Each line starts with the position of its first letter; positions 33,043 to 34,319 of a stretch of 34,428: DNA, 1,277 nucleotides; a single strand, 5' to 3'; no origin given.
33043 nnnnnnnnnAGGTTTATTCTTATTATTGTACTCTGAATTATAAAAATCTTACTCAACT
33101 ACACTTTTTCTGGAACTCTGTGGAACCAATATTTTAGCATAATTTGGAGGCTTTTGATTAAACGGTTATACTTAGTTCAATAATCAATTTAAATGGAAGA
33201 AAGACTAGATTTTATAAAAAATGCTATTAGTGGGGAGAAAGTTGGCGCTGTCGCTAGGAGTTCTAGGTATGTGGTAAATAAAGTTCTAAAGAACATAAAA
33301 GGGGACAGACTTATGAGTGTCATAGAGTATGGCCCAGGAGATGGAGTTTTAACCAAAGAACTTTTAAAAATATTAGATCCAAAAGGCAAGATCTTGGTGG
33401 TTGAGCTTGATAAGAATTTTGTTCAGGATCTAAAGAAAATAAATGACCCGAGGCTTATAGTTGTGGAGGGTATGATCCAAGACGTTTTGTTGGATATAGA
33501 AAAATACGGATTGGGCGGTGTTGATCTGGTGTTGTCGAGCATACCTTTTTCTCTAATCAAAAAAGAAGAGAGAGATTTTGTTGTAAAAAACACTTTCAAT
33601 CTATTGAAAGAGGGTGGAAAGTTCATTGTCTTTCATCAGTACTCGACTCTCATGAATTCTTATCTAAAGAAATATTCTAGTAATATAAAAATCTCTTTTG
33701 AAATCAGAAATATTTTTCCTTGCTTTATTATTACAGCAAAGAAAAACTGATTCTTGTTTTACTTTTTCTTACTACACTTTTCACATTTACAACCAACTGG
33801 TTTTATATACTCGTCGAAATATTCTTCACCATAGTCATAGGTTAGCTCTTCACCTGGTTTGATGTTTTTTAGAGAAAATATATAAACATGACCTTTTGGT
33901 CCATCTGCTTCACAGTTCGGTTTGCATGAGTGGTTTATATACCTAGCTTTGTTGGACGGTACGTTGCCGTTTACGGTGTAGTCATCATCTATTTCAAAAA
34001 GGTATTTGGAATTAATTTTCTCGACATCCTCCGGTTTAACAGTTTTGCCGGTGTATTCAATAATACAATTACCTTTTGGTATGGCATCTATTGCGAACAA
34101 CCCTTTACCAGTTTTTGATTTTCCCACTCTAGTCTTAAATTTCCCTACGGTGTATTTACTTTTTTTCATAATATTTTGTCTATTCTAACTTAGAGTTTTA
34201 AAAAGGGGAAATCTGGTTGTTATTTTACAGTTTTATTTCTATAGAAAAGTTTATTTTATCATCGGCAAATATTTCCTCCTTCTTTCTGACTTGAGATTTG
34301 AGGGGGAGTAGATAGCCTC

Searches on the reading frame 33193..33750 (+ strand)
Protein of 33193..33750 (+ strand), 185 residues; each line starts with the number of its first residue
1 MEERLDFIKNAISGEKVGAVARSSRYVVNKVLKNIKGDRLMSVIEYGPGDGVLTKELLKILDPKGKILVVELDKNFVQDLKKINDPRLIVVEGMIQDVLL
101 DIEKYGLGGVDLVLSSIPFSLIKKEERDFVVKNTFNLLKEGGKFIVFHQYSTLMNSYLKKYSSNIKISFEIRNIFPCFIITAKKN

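Call 94: search_protein_families(library=pfam, proteins=[window:33193-33750:+], max_evalue=0.001)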
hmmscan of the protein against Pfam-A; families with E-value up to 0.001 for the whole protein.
window:33193-33750:+ (185 aa): 6 families
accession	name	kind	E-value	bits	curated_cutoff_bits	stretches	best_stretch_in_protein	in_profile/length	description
PF00398.26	RrnaAD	-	3.4e-08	33.4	24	1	24-92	15-82/263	Ribosomal RNA adenine dimethylase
PF13649.12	Methyltransf_25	-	3.5e-06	28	27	1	43-142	1-97/97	Methyltransferase domain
PF08242.18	Methyltransf_12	-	6.9e-06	27.2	30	1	45-144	2-98/98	Methyltransferase domain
PF13847.12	Methyltransf_31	-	0.00034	20.8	27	1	40-148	4-111/145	Methyltransferase domain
PF08241.18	Methyltransf_11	-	0.0004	21.4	21.2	1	45-146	2-95/95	Methyltransferase domain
PF01209.24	Ubie_methyltran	-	0.00097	19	20.1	0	29-162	40-167/233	ubiE/COQ5 methyltransferase family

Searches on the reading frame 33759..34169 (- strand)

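Call 94: search_protein_families(library=pfam, proteins=[window:33759-34169:-], max_evalue=0.001)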
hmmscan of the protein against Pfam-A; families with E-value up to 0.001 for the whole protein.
window:33759-34169:- (136 aa): 2 families
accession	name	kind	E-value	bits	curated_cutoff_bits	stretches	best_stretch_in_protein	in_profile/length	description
PF00856.33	SET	-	2.5e-24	86.2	22.4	1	21-114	1-105/105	SET domain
PF21549.2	PRDM2_PR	-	8.6e-06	25.9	27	1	17-121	8-120/123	PR domain zinc finger protein 2, PR domain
